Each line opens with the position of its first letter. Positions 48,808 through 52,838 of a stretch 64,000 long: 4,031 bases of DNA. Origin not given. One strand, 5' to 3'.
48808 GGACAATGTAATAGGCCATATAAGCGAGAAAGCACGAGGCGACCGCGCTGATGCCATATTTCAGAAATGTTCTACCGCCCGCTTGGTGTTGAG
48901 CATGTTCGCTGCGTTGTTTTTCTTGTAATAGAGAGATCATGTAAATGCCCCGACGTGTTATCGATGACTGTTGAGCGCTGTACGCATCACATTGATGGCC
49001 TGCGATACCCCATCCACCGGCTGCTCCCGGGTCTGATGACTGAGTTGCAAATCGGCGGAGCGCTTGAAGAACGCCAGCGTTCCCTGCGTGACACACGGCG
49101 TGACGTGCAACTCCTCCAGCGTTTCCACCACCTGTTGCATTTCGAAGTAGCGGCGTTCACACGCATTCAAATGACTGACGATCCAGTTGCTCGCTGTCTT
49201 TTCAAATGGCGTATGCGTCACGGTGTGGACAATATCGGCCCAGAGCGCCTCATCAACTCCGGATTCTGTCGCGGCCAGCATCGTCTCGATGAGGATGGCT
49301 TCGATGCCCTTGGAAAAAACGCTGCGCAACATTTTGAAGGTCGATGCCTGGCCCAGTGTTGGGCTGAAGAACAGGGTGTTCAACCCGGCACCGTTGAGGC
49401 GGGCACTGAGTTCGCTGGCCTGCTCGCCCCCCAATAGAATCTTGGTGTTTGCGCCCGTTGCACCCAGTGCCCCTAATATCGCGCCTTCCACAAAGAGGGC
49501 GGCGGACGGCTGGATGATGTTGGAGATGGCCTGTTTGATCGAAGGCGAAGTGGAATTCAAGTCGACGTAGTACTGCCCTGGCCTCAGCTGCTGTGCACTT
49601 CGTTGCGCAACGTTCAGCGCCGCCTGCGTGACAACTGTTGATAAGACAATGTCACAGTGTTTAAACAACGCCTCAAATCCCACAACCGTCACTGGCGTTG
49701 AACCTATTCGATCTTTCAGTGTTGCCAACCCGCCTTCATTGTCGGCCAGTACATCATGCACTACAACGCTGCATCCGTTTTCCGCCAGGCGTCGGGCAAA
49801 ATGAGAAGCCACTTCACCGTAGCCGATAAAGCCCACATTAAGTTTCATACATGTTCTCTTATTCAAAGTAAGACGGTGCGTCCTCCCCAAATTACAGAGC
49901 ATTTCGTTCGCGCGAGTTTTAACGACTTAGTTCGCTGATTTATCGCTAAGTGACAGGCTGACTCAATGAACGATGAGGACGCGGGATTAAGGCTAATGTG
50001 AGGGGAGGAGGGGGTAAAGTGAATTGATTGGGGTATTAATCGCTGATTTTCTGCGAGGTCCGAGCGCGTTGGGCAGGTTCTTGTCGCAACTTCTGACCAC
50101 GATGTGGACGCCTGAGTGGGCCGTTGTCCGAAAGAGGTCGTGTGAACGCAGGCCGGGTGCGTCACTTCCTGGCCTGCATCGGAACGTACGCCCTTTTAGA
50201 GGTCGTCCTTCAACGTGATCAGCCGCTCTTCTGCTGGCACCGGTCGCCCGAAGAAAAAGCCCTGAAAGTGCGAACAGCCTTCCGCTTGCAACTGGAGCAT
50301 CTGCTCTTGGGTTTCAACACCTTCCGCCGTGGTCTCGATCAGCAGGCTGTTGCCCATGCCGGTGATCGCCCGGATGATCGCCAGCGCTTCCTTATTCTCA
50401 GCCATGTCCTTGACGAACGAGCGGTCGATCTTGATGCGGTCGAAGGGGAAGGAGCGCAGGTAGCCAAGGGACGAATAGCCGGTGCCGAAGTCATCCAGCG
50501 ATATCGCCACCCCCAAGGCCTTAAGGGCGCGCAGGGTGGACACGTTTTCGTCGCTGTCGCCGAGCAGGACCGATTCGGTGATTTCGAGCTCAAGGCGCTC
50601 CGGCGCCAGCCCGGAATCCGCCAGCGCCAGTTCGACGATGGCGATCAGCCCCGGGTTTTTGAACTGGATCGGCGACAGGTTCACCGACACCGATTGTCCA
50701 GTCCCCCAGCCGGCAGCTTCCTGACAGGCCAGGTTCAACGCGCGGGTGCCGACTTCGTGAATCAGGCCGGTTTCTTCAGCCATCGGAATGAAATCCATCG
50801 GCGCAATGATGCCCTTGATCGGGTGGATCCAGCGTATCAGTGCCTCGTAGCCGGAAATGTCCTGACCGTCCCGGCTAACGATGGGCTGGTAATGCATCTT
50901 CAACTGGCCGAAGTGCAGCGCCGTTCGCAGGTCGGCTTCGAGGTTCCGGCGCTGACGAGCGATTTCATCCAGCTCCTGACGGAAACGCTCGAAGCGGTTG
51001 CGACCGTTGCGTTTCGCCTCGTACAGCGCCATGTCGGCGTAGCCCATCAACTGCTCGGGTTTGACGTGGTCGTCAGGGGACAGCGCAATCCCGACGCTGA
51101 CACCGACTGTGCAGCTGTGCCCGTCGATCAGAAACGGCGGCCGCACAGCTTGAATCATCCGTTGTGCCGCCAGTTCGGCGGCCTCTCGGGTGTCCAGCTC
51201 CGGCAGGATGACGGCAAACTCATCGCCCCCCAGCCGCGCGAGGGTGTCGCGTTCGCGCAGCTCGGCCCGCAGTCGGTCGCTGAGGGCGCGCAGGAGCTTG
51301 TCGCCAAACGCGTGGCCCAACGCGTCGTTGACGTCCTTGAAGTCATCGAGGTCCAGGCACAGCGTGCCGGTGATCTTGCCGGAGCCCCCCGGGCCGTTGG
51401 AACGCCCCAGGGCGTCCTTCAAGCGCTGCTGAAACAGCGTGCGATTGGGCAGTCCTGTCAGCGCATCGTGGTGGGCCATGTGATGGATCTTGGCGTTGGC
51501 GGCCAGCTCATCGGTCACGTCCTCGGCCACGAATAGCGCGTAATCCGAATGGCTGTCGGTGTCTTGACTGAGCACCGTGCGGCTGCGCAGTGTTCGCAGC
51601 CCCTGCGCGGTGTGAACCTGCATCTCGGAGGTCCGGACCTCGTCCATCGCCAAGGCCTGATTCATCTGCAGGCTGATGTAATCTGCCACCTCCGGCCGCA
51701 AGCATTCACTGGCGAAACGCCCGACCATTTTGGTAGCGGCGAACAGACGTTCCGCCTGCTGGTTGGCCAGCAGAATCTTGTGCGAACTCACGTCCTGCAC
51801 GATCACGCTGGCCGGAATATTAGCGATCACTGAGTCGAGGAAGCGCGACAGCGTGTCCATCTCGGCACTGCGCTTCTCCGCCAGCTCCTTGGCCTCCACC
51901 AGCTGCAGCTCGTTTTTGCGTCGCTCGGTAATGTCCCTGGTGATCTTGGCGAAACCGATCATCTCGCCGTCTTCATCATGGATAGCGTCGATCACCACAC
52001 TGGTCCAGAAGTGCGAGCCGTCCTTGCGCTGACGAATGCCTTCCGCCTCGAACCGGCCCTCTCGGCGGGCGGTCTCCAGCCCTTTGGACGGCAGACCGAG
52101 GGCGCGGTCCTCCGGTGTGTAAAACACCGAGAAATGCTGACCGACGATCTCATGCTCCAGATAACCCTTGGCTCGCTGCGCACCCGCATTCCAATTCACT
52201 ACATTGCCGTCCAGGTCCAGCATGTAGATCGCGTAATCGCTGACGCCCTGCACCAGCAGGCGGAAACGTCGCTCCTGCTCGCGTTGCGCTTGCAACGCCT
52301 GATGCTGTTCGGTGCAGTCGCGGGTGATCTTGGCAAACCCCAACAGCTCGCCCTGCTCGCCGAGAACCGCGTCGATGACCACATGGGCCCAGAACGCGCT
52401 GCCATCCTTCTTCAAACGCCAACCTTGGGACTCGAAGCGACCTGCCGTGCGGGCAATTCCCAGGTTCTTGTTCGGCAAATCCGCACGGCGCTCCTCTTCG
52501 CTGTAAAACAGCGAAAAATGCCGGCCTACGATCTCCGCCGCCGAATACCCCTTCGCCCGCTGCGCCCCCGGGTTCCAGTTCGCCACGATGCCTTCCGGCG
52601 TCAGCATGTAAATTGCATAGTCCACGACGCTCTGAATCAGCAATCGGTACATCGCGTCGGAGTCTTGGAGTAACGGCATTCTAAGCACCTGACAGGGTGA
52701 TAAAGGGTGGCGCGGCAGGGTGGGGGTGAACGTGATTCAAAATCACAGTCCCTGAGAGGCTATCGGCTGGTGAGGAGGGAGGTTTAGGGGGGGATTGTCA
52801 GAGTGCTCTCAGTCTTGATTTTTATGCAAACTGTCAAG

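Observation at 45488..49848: Phosphonate cassette with a non-canonical gene set: candidate phosphonolactate catabolic pathway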

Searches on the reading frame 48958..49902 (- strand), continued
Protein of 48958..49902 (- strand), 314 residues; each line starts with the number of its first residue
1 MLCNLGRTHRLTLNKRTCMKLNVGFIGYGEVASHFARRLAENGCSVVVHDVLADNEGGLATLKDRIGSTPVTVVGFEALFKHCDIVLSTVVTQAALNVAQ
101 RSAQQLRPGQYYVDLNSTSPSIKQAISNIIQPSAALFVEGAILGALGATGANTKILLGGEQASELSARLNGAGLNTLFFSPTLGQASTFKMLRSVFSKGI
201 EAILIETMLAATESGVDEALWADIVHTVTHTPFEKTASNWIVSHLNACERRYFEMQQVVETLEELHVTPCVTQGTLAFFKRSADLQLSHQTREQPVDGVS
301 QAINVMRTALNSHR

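Call 84: search_protein_families(library=pfam, proteins=[L130:296-1783:+, L130:5263-6258:+, L130:6388-8241:+, L103:83-1522:+, L103:2192-3043:+, L103:4956-5954:+, L103:6205-7860:-, L103:7897-9063:-])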
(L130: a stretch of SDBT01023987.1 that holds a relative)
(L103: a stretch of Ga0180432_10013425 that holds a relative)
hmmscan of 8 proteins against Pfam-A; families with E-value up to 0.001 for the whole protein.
L130:296-1783:+ (495 aa): 3 families
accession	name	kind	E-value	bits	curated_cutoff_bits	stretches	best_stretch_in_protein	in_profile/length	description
PF13860.13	FlgD_ig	-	6.2e-09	36.1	27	1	420-482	12-75/79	FlgD Ig-like domain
PF07470.19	Glyco_hydro_88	-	3.6e-08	33.2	26.6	1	57-279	15-229/352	Glycosyl Hydrolase Family 88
PF18962.6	Por_Secre_tail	-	5.3e-06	27.1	27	1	412-490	2-73/75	Secretion system C-terminal sorting domain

L130:5263-6258:+ (331 aa): 4 families
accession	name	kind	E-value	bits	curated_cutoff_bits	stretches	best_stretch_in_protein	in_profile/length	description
PF13377.12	Peripla_BP_3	-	1.5e-34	119.9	26.5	1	169-331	1-167/167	Periplasmic binding protein-like domain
PF00532.27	Peripla_BP_1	-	4.9e-32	112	22.2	1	61-317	2-272/281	Periplasmic binding proteins and sugar binding domain of LacI family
PF00356.27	LacI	-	1.1e-17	64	27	1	4-49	1-46/46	Bacterial regulatory proteins, lacI family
PF13407.12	Peripla_BP_4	-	2.5e-17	63.7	35.1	1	63-307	1-253/258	Periplasmic binding protein domain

L130:6388-8241:+ (617 aa): 4 families
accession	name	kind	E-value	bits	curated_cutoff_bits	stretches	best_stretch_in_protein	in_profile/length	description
PF00884.28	Sulfatase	-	2.3e-48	165.5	25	1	44-373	1-300/301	Sulfatase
PF16347.10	SGSH_C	-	8.6e-22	78.4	29.3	1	327-478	8-147/154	N-sulphoglucosamine sulphohydrolase, C-terminal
PF01663.27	Phosphodiest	-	8.2e-07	29.4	23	1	67-316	18-220/342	Type I phosphodiesterase / nucleotide pyrophosphatase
PF13860.13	FlgD_ig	-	0.0003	21.1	27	1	550-599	21-70/79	FlgD Ig-like domain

L103:83-1522:+ (479 aa): 2 families
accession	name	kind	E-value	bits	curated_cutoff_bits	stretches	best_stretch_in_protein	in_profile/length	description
PF01546.33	Peptidase_M20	-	1e-08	35.8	24.6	1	77-233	2-113/206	Peptidase family M20/M25/M40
PF07687.19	M20_dimer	-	6.9e-08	32.9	21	1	183-275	5-99/107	Peptidase dimerisation domain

L103:2192-3043:+ (283 aa): 1 family
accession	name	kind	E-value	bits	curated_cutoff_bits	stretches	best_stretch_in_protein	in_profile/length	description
PF02811.25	PHP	-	1.9e-17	64.5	26.4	1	8-205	1-163/164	PHP domain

L103:4956-5954:+ (332 aa): 1 family
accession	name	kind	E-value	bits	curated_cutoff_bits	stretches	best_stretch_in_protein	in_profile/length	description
PF01384.25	PHO4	-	2.7e-83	280.3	33.7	1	22-319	1-350/350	Phosphate transporter family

L103:6205-7860:- (551 aa): 2 families
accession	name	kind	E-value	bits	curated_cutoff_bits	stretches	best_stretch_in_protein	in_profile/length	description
PF17956.6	NAPRTase_C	-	3.3e-32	111.7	23.3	1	432-543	2-111/111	Nicotinate phosphoribosyltransferase C-terminal domain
PF17767.7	NAPRTase_N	-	8.9e-25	87.9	32.6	1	51-187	1-125/125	Nicotinate phosphoribosyltransferase (NAPRTase) N-terminal domain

L103:7897-9063:- (388 aa): 7 families
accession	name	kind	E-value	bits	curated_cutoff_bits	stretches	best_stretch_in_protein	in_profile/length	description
PF13692.12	Glyco_trans_1_4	-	8.8e-37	127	27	1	209-350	1-142/142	Glycosyl transferases group 1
PF00534.26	Glycos_transf_1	-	1.3e-35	122.9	26.4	1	209-361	15-169/172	Glycosyl transferases group 1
PF13439.12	Glyco_transf_4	-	2.6e-25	89.9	28.5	1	15-189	2-170/170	Glycosyltransferase Family 4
PF13579.12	Glyco_trans_4_4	-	1.4e-18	68.1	29.7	1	16-184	2-158/158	Glycosyl transferase 4-like domain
PF20706.3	GT4-conflict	-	2.6e-09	37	26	1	202-333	187-335/385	Family 4 Glycosyltransferase in conflict systems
PF13477.12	Glyco_trans_4_2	-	1.5e-07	32.1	23.4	1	19-118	11-105/139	Glycosyl transferase 4-like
PF13524.12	Glyco_trans_1_2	-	2.9e-05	24.5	25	1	260-367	27-131/144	Glycosyl transferase-like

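Call 87: search_protein_families(library=ncbifam, proteins=[L103:3044-3997:+, L130:1893-2771:+, L129:6105-6992:+, L111:6085-6978:+, L131:5972-6901:+, L097:2118-2996:+, L094:6032-6955:+, L093:8010-8897:+], max_evalue=1e-60)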
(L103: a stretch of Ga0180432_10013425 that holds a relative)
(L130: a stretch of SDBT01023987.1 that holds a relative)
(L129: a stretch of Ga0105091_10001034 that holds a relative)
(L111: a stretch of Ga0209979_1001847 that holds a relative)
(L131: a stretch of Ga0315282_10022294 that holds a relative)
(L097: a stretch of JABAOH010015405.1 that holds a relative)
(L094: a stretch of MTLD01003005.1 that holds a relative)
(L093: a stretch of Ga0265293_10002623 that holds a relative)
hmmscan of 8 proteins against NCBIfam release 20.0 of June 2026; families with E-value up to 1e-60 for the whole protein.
L103:3044-3997:+ (317 aa): 2 families
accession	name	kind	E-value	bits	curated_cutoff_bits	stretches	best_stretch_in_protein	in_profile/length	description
TIGR02321.1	Pphn_pyruv_hyd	equivalog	4.7e-102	341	374.4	1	30-314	6-290/290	phosphonopyruvate hydrolase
TIGR02320.1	PEP_mutase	equivalog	1.2e-80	270.5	319.55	1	31-301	1-281/284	phosphoenolpyruvate mutase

L130:1893-2771:+ (292 aa): 2 families
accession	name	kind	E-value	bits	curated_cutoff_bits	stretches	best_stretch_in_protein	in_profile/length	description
TIGR02321.1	Pphn_pyruv_hyd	equivalog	4.1e-94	314.9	374.4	1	5-292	3-290/290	phosphonopyruvate hydrolase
TIGR02320.1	PEP_mutase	equivalog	2.9e-84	282.4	319.55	1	9-279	1-281/284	phosphoenolpyruvate mutase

L129:6105-6992:+ (295 aa): 2 families
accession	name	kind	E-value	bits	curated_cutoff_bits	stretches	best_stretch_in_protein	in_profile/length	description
TIGR02321.1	Pphn_pyruv_hyd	equivalog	7e-97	324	374.4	1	4-290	3-289/290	phosphonopyruvate hydrolase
TIGR02320.1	PEP_mutase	equivalog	2.5e-82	276.1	319.55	1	8-278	1-281/284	phosphoenolpyruvate mutase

L111:6085-6978:+ (297 aa): 2 families
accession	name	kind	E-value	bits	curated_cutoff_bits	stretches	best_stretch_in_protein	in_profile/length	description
TIGR02321.1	Pphn_pyruv_hyd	equivalog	1.5e-93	313.1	374.4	1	10-296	3-289/290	phosphonopyruvate hydrolase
TIGR02320.1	PEP_mutase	equivalog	6.3e-89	297.7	319.55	1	14-284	1-281/284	phosphoenolpyruvate mutase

L131:5972-6901:+ (309 aa): 2 families
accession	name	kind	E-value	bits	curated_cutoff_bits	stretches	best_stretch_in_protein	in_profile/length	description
TIGR02321.1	Pphn_pyruv_hyd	equivalog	3.6e-90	302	374.4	1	37-307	19-289/290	phosphonopyruvate hydrolase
TIGR02320.1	PEP_mutase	equivalog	7.4e-87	290.9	319.55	1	26-295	2-281/284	phosphoenolpyruvate mutase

L097:2118-2996:+ (292 aa): 2 families
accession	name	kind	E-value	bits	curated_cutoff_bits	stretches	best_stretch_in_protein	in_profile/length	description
TIGR02321.1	Pphn_pyruv_hyd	equivalog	1.6e-101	339.2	374.4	1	8-291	6-289/290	phosphonopyruvate hydrolase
TIGR02320.1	PEP_mutase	equivalog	6.3e-90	301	319.55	1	9-279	1-281/284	phosphoenolpyruvate mutase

L094:6032-6955:+ (307 aa): 2 families
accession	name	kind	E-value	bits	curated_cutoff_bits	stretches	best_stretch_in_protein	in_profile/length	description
TIGR02320.1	PEP_mutase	equivalog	4.4e-119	396.7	319.55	1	25-295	1-283/284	phosphoenolpyruvate mutase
TIGR02321.1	Pphn_pyruv_hyd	equivalog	9.4e-72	241.5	374.4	1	21-305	3-289/290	phosphonopyruvate hydrolase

L093:8010-8897:+ (295 aa): 2 families
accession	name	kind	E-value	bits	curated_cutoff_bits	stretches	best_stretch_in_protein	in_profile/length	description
TIGR02320.1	PEP_mutase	equivalog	6.4e-120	399.4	319.55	1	13-284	1-283/284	phosphoenolpyruvate mutase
TIGR02321.1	Pphn_pyruv_hyd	equivalog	4.3e-71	239.4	374.4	1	7-294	1-289/290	phosphonopyruvate hydrolase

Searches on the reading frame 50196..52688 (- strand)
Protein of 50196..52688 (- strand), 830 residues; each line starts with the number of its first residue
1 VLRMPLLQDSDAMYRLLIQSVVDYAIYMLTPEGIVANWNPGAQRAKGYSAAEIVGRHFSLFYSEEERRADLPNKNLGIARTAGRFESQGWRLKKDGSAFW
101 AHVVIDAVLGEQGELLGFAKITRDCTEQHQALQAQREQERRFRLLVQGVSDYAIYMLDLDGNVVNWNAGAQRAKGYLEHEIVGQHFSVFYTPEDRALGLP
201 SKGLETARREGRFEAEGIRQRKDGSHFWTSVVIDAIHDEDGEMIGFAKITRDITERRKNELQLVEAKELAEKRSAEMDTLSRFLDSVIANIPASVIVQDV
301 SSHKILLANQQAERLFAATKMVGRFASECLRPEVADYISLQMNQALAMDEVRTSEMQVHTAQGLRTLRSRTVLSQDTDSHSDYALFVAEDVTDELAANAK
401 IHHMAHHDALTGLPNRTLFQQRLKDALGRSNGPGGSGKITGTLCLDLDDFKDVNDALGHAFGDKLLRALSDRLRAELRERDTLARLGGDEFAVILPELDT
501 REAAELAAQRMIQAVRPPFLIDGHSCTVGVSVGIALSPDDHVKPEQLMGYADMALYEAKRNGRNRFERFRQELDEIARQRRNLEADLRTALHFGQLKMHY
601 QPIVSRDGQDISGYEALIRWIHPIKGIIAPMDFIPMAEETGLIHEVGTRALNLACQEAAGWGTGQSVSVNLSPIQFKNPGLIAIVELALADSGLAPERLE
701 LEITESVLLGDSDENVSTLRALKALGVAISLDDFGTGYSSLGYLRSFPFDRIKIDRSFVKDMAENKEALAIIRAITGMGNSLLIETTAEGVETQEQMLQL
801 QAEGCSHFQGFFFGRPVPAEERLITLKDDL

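Call 4: search_protein_families(library=pfam, proteins=[window:50196-52688:-])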
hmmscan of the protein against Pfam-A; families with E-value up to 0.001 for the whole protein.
window:50196-52688:- (830 aa): 7 families
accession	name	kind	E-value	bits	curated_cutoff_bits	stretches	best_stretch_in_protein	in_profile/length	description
PF00563.25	EAL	-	1.7e-68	230.9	31.3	1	585-816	2-236/236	EAL domain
PF00990.26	GGDEF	-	4.7e-46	156.9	23.8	1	405-565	1-161/161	Diguanylate cyclase, GGDEF domain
PF00989.32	PAS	-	4.3e-29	101.2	22.6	2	141-253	2-113/113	PAS fold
PF13426.13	PAS_9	-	2.6e-28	98.8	27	2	153-255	3-103/103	PAS domain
PF08448.16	PAS_4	-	3.9e-22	79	23.1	2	153-257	7-109/110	PAS fold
PF08447.18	PAS_3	-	4.2e-12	46.6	25.6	1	164-248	2-87/89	PAS fold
PF13188.13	PAS_8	-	4.5e-08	33.2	21.8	0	283-329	2-49/65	PAS domain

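Call 5: search_protein_families(library=ncbifam, proteins=[window:50196-52688:-])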
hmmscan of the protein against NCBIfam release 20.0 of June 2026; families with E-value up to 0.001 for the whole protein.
window:50196-52688:- (830 aa): 41 families (the best 25 are shown)
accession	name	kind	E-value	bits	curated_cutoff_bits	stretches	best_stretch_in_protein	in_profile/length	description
NF045675.1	PhdiestaseDibA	equivalog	9.8e-140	466.8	980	2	386-821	184-620/623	phosphodiesterase DibA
NF053781.1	cdiGMPphdstlr2612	equivalog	2.2e-118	396.6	1600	2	220-821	667-1260/1268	Tlr1612 family c-di-GMP phosphodiesterase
NF008467.0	PRK11359.1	equivalog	3.3e-113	379.3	857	1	26-821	25-787/800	oxygen-sensing cyclic-di-GMP phosphodiesterase DosP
NF007474.0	PRK10060.1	equivalog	1e-109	367.6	782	1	353-821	184-649/663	cyclic di-GMP phosphodiesterase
NF052458.1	PhdiestGepA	equivalog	3.9e-99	333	1200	1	443-821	454-836/840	phosphodiesterase GepA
NF007298.0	PRK09776.1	equivalog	3.6e-88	296.7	1135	1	31-823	320-1103/1111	diguanylate cyclase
NF008807.1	PRK11829.1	equivalog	1.1e-70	238.6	733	1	397-821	234-657/670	biofilm formation regulator HmsP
NF007423.1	PRK09966.1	equivalog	3.1e-47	161.3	325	1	397-559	231-390/390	diguanylate cyclase DgcN/YfiN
NF007839.0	PRK10551.1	equivalog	1.8e-44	152.2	461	1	580-821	261-505/518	cyclic di-GMP phosphodiesterase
TIGR00229.1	sensory_box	domain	8.3e-44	148.7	22.9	2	136-262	1-125/126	PAS domain S-box protein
NF045673.1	c-di-GMPRcptLapD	equivalog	1.5e-40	139.1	1020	1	396-818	227-646/647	cyclic di-GMP receptor LapD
TIGR00254.1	GGDEF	domain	3.8e-40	137.3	37.4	1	402-567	2-165/168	diguanylate cyclase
NF052596.1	RR_EAL_PvrR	equivalog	8.5e-40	136.6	580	1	571-827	129-390/398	response regulator cyclic di-GMP phosphodiesterase PvrR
NF038266.1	diguan_SiaD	equivalog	2.3e-37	128.7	290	1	397-566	86-252/252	biofilm regulation diguanylate cyclase SiaD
NF008281.1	PRK11059.1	equivalog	2.8e-37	128.3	663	1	401-818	217-631/633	RNase E specificity factor CsrD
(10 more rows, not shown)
